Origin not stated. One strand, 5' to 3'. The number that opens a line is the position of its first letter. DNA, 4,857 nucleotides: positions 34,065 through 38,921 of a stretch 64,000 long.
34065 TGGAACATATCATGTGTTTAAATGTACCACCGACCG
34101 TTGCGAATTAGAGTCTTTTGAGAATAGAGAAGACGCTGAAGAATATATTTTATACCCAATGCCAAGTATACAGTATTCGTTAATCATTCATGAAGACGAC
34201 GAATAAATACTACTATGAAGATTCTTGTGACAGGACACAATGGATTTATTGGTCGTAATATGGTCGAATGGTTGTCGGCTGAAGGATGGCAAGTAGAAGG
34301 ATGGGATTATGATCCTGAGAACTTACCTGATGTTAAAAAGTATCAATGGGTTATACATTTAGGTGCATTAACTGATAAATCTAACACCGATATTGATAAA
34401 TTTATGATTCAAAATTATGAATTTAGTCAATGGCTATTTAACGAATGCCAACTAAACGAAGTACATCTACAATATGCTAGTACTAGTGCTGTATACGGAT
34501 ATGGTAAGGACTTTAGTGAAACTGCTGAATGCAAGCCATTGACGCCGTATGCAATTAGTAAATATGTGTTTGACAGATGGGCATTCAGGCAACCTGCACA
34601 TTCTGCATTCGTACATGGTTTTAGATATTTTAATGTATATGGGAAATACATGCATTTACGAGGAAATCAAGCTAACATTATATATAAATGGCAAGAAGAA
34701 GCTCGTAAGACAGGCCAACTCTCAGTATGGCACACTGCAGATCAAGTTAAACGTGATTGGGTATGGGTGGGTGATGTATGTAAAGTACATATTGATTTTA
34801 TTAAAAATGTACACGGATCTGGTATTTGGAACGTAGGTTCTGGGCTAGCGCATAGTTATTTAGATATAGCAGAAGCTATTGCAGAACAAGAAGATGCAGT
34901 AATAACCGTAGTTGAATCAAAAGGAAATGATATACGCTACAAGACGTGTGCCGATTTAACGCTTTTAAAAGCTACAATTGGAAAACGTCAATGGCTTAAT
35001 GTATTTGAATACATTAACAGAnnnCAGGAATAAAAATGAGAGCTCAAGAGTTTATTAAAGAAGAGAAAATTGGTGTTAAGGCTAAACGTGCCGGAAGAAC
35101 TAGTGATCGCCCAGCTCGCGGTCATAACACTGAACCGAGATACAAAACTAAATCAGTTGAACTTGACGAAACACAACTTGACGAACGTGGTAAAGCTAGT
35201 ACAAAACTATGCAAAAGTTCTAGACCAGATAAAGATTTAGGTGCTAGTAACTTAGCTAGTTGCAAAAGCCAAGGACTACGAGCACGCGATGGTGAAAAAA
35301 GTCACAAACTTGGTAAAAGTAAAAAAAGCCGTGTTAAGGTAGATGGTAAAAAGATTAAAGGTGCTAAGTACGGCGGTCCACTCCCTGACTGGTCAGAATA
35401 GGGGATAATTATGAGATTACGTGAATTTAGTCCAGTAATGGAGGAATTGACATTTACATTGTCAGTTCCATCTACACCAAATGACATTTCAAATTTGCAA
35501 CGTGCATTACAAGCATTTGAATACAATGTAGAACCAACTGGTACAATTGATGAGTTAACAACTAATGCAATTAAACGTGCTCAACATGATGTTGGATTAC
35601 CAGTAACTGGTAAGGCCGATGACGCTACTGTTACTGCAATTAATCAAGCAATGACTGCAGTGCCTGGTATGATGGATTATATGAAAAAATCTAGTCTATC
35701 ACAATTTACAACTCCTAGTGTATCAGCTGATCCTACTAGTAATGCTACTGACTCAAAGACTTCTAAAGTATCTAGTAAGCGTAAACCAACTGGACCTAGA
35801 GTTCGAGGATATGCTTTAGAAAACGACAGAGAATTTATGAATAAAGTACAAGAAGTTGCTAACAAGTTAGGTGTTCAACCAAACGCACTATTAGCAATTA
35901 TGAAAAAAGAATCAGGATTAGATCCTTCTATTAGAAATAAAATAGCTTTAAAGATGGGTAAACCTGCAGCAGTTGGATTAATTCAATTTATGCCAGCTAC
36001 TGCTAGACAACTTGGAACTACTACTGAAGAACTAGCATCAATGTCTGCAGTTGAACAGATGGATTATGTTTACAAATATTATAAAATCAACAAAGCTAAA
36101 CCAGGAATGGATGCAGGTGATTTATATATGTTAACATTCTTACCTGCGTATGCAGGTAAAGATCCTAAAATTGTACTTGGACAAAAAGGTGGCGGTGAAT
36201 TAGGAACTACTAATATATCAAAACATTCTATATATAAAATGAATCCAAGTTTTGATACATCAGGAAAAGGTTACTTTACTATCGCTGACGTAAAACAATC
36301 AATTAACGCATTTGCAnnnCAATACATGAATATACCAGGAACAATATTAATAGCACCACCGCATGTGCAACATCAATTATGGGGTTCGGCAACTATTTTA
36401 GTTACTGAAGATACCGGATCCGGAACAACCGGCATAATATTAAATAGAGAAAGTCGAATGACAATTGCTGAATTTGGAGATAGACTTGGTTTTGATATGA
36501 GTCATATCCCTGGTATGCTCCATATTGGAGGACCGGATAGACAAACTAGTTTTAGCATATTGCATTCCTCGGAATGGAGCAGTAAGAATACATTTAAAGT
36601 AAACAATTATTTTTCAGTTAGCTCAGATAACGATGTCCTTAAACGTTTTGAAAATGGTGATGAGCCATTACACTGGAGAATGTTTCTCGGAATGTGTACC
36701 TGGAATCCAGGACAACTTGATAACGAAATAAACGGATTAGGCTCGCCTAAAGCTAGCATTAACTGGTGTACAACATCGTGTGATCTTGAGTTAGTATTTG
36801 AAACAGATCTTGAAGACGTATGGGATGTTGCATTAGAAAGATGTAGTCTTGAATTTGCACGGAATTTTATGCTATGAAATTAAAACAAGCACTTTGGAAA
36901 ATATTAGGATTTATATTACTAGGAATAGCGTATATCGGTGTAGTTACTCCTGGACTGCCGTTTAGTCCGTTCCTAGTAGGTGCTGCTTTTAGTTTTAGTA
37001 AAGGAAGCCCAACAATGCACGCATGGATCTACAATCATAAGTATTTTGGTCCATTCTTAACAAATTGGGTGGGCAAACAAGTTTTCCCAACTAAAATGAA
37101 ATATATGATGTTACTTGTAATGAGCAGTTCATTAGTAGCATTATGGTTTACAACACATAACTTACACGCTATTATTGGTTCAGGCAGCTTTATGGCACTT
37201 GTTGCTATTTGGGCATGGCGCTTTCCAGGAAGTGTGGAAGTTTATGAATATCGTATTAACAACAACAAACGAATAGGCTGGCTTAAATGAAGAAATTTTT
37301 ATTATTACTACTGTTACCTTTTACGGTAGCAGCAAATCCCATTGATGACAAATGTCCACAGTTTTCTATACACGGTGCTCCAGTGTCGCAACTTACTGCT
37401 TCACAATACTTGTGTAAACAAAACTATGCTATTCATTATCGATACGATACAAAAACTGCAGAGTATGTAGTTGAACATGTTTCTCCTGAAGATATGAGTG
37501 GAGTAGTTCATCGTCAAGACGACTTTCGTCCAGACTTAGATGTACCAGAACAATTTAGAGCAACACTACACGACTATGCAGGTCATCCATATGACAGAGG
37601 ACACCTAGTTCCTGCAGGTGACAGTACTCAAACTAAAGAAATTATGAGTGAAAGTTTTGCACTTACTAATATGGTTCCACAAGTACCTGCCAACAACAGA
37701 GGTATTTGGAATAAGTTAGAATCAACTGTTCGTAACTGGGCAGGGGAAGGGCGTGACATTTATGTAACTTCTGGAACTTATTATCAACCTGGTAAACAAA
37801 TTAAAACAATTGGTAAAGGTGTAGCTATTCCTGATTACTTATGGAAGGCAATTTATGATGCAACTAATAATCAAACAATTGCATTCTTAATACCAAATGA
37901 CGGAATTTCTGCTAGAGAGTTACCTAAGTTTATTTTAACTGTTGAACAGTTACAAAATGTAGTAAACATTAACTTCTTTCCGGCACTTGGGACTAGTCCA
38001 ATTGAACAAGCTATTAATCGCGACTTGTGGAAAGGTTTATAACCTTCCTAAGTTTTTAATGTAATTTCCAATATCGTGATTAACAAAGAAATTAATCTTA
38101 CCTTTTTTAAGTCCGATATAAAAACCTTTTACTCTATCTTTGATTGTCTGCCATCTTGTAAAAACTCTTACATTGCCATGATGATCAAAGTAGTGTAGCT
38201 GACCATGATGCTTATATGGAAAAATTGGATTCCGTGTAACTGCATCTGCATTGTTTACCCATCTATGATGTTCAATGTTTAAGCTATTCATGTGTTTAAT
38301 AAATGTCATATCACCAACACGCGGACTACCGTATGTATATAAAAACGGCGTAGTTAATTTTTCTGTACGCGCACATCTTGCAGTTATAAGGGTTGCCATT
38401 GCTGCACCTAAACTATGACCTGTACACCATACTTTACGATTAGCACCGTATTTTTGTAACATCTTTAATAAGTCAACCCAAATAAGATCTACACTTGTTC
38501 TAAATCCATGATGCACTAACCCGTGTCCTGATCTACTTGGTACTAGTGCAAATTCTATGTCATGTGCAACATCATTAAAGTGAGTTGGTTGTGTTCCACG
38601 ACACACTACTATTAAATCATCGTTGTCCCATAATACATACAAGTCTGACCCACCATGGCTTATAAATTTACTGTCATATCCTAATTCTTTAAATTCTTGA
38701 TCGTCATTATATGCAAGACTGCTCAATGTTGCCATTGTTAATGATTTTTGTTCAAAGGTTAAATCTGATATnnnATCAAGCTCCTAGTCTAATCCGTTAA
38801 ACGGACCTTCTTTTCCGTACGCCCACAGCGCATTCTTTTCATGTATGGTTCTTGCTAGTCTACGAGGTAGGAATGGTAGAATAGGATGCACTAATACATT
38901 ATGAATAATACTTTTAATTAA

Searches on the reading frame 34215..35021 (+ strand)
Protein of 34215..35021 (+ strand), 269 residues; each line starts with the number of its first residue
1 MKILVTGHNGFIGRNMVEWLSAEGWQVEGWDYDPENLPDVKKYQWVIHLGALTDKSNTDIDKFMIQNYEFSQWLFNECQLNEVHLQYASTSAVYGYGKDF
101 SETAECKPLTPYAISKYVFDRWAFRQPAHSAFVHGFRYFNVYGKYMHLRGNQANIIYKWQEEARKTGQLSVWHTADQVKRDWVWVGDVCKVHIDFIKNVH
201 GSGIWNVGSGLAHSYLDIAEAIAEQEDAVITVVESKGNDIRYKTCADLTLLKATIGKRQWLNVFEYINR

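Call 44: search_protein_families(library=pfam, proteins=[window:34215-35021:+], max_evalue=0.001)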
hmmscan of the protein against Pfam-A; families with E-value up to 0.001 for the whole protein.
window:34215-35021:+ (269 aa): 4 families
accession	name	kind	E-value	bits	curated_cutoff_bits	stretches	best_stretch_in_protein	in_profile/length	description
PF01370.27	Epimerase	-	3.8e-31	108.8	20.9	1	3-208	1-240/240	NAD dependent epimerase/dehydratase family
PF16363.11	GDP_Man_Dehyd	-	1e-17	65.1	27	2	78-223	116-263/332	GDP-mannose 4,6 dehydratase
PF04321.23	RmlD_sub_bind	-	2.1e-13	50.5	27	1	1-228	1-233/287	RmlD substrate binding domain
PF01073.25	3Beta_HSD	-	1.5e-05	24.6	22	0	43-194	67-227/280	3-beta hydroxysteroid dehydrogenase/isomerase family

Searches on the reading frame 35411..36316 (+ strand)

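Call 44: search_protein_families(library=pfam, proteins=[window:35411-36316:+], max_evalue=0.001)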
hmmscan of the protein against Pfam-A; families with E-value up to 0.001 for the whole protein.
window:35411-36316:+ (302 aa): 3 families
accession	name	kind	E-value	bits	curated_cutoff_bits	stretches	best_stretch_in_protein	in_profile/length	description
PF01471.23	PG_binding_1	-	1.7e-14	54.2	23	1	24-77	3-57/57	Putative peptidoglycan binding domain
PF01464.25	SLT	-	1.9e-09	37.6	21.3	1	147-205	4-55/117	Transglycosylase SLT domain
PF18013.6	Phage_lysozyme2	-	0.00095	19.8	28.2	0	159-220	22-82/140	Phage tail lysozyme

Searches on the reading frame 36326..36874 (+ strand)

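Call 56: search_protein_families(library=ncbifam, proteins=[window:36326-36874:+], max_evalue=0.001)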
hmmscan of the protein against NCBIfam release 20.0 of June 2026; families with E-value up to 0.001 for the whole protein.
window:36326-36874:+ (183 aa): 7 families
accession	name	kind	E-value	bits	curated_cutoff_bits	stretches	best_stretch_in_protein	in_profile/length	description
NF001266.0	PRK00228.1-1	equivalog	3e-22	79.1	198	1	1-176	2-176/187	YqgE/AlgH family protein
NF001268.0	PRK00228.1-4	equivalog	4.7e-22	78.7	216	1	5-176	16-190/201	YqgE/AlgH family protein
NF001267.0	PRK00228.1-2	equivalog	8.4e-14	51.7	284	1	3-172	10-177/192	YqgE/AlgH family protein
NF001271.0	PRK00228.2-3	equivalog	8.1e-13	48.5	254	1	5-178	12-177/189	YqgE/AlgH family protein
NF001270.0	PRK00228.2-2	equivalog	1.3e-12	47.6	225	1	4-177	12-180/193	YqgE/AlgH family protein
NF001272.0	PRK00228.2-4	equivalog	7.4e-11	41.8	241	1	4-136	17-151/198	YqgE/AlgH family protein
NF001269.0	PRK00228.2-1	equivalog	6.3e-07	29.3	278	1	4-174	20-185/201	YqgE/AlgH family protein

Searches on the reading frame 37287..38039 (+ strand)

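Call 44: search_protein_families(library=pfam, proteins=[window:37287-38039:+], max_evalue=0.001)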
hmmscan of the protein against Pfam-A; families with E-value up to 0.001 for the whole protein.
window:37287-38039:+ (251 aa): 1 family
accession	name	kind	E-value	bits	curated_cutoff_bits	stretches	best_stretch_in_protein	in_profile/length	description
PF01223.29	Endonuclease_NS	-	8.3e-48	163.4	23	1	36-234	12-220/223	DNA/RNA non-specific endonuclease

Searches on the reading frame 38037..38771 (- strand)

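Call 44: search_protein_families(library=pfam, proteins=[window:38037-38771:-], max_evalue=0.001)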
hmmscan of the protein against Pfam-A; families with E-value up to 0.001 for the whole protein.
window:38037-38771:- (244 aa): 1 family
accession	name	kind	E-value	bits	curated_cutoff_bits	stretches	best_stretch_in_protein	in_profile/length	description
PF01764.32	Lipase_3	-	5.4e-24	85.1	22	1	55-183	2-137/140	Lipase (class 3)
